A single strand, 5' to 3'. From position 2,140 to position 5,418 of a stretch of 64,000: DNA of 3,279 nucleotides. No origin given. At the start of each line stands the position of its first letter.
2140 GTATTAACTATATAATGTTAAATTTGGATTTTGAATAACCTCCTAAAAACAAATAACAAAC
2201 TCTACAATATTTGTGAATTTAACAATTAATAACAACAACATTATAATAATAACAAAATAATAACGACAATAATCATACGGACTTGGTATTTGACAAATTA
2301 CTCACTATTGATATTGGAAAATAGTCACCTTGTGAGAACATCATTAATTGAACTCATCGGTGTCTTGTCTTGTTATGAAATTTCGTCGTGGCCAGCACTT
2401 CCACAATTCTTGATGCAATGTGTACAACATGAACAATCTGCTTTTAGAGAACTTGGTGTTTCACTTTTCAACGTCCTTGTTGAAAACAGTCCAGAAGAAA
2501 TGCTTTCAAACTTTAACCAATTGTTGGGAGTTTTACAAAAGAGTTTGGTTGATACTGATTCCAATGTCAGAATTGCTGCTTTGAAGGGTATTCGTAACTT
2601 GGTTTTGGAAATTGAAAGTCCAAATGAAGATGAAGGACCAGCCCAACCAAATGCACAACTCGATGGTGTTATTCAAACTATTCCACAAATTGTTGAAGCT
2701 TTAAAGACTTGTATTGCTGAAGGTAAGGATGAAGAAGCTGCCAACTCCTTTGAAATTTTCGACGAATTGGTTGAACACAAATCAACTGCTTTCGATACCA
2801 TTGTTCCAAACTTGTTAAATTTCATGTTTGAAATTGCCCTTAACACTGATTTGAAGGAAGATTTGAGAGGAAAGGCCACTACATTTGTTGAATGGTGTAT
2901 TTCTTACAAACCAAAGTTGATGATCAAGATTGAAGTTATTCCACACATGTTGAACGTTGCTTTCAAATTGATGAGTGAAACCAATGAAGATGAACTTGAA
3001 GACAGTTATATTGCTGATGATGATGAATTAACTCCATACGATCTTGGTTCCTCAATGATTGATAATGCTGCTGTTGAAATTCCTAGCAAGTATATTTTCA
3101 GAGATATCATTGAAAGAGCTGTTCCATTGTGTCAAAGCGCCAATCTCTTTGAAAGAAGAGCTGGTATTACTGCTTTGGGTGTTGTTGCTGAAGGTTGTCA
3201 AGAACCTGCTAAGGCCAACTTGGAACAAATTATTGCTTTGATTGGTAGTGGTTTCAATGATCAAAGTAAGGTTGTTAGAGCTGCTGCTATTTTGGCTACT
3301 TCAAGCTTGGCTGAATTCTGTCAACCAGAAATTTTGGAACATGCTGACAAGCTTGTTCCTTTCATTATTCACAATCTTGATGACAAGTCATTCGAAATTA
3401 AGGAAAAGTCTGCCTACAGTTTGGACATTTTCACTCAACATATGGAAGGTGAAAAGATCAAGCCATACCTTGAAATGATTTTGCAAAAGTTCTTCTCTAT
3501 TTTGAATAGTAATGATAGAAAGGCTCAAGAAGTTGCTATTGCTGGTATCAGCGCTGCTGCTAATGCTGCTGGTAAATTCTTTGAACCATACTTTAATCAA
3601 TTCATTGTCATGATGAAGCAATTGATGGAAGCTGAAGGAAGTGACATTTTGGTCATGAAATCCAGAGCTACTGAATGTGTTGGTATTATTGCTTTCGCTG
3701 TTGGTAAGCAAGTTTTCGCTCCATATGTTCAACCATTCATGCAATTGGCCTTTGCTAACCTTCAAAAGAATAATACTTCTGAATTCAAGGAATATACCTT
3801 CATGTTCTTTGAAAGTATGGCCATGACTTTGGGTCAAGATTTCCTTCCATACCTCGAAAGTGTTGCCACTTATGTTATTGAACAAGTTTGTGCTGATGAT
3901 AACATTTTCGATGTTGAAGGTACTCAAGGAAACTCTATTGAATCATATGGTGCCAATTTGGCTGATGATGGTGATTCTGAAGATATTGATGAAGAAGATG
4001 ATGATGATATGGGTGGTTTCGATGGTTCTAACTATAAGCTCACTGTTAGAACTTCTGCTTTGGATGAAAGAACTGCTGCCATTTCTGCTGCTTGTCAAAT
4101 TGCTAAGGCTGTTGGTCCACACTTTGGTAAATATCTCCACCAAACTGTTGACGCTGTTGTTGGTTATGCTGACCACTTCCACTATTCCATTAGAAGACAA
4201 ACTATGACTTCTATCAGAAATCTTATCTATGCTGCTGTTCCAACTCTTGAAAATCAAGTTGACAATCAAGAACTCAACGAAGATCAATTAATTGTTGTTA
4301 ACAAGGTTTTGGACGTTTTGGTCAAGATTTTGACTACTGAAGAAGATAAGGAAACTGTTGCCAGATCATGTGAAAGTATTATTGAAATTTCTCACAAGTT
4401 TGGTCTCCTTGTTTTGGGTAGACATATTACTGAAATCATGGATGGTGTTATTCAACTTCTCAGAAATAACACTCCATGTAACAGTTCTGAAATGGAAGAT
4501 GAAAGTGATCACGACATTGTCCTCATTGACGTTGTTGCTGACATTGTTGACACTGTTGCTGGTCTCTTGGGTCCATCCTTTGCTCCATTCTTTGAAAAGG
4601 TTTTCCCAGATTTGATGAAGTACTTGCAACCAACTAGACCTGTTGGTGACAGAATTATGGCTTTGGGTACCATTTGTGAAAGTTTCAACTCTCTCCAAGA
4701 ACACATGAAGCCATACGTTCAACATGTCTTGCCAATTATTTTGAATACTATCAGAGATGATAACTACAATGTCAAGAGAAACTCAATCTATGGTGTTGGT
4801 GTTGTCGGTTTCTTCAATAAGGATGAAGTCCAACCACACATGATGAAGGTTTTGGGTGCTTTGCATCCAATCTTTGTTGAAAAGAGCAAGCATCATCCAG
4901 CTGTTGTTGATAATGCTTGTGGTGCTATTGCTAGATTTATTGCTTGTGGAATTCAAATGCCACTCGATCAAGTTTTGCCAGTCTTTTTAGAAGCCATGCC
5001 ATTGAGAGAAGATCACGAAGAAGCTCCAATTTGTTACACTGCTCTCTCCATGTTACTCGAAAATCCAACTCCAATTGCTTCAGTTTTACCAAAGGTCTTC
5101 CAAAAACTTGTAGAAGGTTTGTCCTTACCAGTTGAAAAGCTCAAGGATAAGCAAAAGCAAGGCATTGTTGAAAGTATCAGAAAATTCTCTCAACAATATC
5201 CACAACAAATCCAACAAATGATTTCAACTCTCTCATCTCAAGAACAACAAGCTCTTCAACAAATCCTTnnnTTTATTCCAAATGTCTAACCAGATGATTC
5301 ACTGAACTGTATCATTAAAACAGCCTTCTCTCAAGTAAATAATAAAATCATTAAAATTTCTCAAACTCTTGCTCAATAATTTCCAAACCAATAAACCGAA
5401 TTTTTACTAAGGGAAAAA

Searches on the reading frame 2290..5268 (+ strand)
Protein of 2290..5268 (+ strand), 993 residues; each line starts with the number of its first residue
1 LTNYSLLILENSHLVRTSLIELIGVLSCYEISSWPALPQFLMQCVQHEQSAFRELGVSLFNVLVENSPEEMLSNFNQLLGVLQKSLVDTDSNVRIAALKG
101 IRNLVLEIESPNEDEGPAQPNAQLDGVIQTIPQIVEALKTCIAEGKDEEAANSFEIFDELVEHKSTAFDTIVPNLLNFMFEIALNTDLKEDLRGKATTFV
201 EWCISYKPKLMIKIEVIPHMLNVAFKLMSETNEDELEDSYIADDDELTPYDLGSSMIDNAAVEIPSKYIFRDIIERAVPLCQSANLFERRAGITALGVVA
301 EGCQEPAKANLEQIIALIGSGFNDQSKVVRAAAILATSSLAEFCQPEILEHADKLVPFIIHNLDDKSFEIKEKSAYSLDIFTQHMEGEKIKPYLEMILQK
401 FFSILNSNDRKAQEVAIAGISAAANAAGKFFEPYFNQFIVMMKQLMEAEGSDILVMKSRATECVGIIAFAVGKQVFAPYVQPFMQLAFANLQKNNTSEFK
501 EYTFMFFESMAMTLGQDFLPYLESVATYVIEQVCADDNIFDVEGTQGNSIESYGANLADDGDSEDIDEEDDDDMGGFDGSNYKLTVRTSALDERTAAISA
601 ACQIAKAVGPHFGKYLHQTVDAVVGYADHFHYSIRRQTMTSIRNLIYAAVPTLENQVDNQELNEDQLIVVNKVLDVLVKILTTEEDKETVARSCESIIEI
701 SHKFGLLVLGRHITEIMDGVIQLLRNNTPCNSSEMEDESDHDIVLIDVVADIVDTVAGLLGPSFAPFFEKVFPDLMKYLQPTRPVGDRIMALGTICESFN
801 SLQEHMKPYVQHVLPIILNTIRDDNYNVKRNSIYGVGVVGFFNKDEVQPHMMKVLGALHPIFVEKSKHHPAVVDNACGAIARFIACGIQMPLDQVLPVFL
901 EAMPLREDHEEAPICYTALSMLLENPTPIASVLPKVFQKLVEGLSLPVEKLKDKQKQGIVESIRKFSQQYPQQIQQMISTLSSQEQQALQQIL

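Call 32: search_protein_families(library=pfam, proteins=[window:2290-5268:+], max_evalue=0.001)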
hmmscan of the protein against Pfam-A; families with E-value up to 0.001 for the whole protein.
window:2290-5268:+ (993 aa): 22 families
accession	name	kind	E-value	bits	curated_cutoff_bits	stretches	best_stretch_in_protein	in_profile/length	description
PF25574.1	TPR_IMB1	-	2.1e-24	86.4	29.1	2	381-529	133-280/388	Importin subunit beta-1-like, TPR repeats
PF25780.1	TPR_IPO5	-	1.9e-18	67.8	27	1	10-178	8-172/172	IPO5-like, TPR repeats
PF24714.1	TOR1L1_N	-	3.4e-17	63.2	43.3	2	324-484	52-213/281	TORTIFOLIA1 N-terminal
PF24987.1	HEAT_EF3_N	-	2.1e-14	54.3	32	0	770-830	24-83/169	EF3 N-terminal HEAT repeat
PF13513.12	HEAT_EZ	-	3.3e-14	53.4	27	0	288-336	3-51/55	HEAT-like repeat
PF02985.28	HEAT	-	1e-13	50.6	23.5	0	78-105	1-28/31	HEAT repeat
PF12755.13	Vac14_Fab1_bd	-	2e-13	51.2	22.1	0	288-374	2-88/97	Vacuolar 14 Fab1-binding region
PF25757.1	TPR_DNAAF5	-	1.4e-10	41.3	27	0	789-898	104-210/288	Dynein axonemal assembly factor 5-like, TPR repeats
PF10274.15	ParcG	-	1.8e-10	41.8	22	0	75-179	36-126/183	Parkin co-regulated protein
PF25786.1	HEAT_GCN1_C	-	1.7e-08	35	27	0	254-371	9-125/151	GCN1-like, C-terminal HEAT repeats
PF24573.1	HEAT_DAAF5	-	3e-08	34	31.9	1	350-434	20-99/194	Dynein axonemal assembly factor 5, HEAT-repeat domain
PF12717.13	Cnd1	-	8.8e-08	32.8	26.4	0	311-416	19-119/162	non-SMC mitotic condensation complex subunit 1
PF24492.1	HEAT_ECM29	-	1.2e-07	32.4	27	0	311-402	72-160/160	Proteasome adapter and scaffold protein ECM29, HEAT-repeat domain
PF13646.12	HEAT_2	-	1.2e-06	29.2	27.7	0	322-398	8-71/88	HEAT repeats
PF12333.14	Ipi1_N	-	1.4e-06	29.1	24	0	348-411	3-66/100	Rix1 complex component involved in 60S ribosome maturation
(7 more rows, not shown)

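Call 34: find_homologous_proteins(query=window:2290-5268:+, max_evalue=1e-20)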
Query window:2290-5268:+ (993 aa): 11 proteins with E <= 1e-20 among 8000 candidates.
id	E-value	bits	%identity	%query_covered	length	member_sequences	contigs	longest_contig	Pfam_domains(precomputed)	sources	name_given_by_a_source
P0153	0.0e+0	2216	100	100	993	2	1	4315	PF23271.2,PF12717.14,PF10363.16,PF24714.2,PF12755.14,PF02985.29,PF12333.15,PF11865.15,PF24987.2,PF08167.19,PF24492.2,PF25574.2,PF25780.2,PF10274.16,PF24573.2,PF25757.2,PF23731.2,PF25786.1,PF25782.3,PF13513.13,PF13646.13,PF28359.1,PF23227.2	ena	-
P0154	0.0e+0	1687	74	99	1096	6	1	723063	PF23271.2,PF12717.14,PF10363.16,PF24714.2,PF14500.12,PF12755.14,PF02985.29,PF12333.15,PF11865.15,PF24987.2,PF03810.26,PF25574.2,PF25780.2,PF05004.20,PF10274.16,PF24573.2,PF25757.2,PF23731.2,PF25782.3,PF13513.13,PF13646.13,PF23227.2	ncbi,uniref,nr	ncbi:hypothetical protein FDP41_008945 [Naegleria fowleri]|uniref:Importin N-terminal domain-contain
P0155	0.0e+0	1583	72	97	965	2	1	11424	PF23271.2,PF10363.16,PF24714.2,PF12755.14,PF02985.29,PF11865.15,PF24987.2,PF24492.2,PF25574.2,PF25780.2,PF05004.20,PF10274.16,PF24573.2,PF25757.2,PF25782.3,PF13513.13,PF23227.2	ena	-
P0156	0.0e+0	1332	60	99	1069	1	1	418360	PF24714.2,PF12755.14,PF12333.15,PF08167.19,PF24492.2,PF03810.26,PF25574.2,PF24573.2,PF25786.1,PF25782.3,PF24436.3,PF13513.13,PF13646.13,PF23271.2,PF12717.14,PF02985.29,PF24987.2,PF01602.27,PF25780.2,PF05004.20,PF12460.15,PF10274.16,PF25757.2,PF12348.15,PF28359.1,PF23227.2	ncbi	ncbi:hypothetical protein ABK040_013749 [Willaertia magna]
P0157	3.4e-144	500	32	93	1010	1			PF23271.2,PF12717.14,PF24714.2,PF12755.14,PF02985.29,PF22956.3,PF11865.15,PF22958.3,PF24987.2,PF08167.19,PF24492.2,PF03810.26,PF25574.2,PF25780.2,PF21581.4,PF10274.16,PF25801.2,PF25757.2,PF25786.1,PF12348.15,PF13513.13,PF13646.13,PF23227.2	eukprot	eukprot:gene1706-475_t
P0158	7.9e-123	430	30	97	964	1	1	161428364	PF23271.2,PF12717.14,PF24714.2,PF22646.3,PF12755.14,PF02985.29,PF11865.15,PF24987.2,PF24492.2,PF25574.2,PF25780.2,PF12460.15,PF10274.16,PF25801.2,PF20926.4,PF25757.2,PF25786.1,PF24436.3,PF12348.15,PF13513.13,PF13646.13,PF23227.2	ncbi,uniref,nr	ncbi:hypothetical protein GOP47_0013903 [Adiantum capillus-veneris]|uniref:TOG domain-containing pro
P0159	2.7e-89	319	26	97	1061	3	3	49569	PF23271.2,PF12717.14,PF07539.19,PF24714.2,PF12755.14,PF02985.29,PF08064.19,PF24987.2,PF08167.19,PF24492.2,PF25574.2,PF25780.2,PF10521.15,PF25757.2,PF12348.15,PF13513.13,PF13646.13,PF23227.2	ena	-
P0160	6.4e-83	298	25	97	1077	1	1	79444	PF23271.2,PF24714.2,PF12755.14,PF20252.4,PF02985.29,PF24987.2,PF08167.19,PF24492.2,PF03810.26,PF25574.2,PF25780.2,PF05004.20,PF12460.15,PF13513.13,PF13646.13,PF23227.2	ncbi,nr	ncbi:ARM repeat-containing protein [Russula compacta]|nr:ARM repeat-containing protein [Russula comp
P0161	1.0e-82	297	25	98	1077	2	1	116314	PF23271.2,PF24714.2,PF02985.29,PF24987.2,PF24492.2,PF03810.26,PF25574.2,PF25780.2,PF05004.20,PF24984.2,PF13513.13,PF13646.13,PF23227.2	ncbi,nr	ncbi:ARM repeat-containing protein [Gloeopeniophorella convolvens]|nr:ARM repeat-containing protein 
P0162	4.2e-73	265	23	98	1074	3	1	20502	PF23271.2,PF12717.14,PF24714.2,PF12755.14,PF02985.29,PF08064.19,PF24987.2,PF24492.2,PF03810.26,PF25574.2,PF01602.27,PF25780.2,PF25767.2,PF05004.20,PF12460.15,PF10274.16,PF25757.2,PF24984.2,PF25786.1,PF12348.15,PF13513.13,PF13646.13,PF23227.2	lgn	-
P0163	4.3e-67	245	24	90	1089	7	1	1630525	PF23271.2,PF12717.14,PF24714.2,PF12755.14,PF02985.29,PF25574.2,PF25780.2,PF12460.15,PF25757.2,PF13513.13,PF13646.13,PF23227.2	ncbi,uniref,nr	ncbi:hypothetical protein NliqN6_4875 [Naganishia liquefaciens]|uniref:TOG domain-containing protein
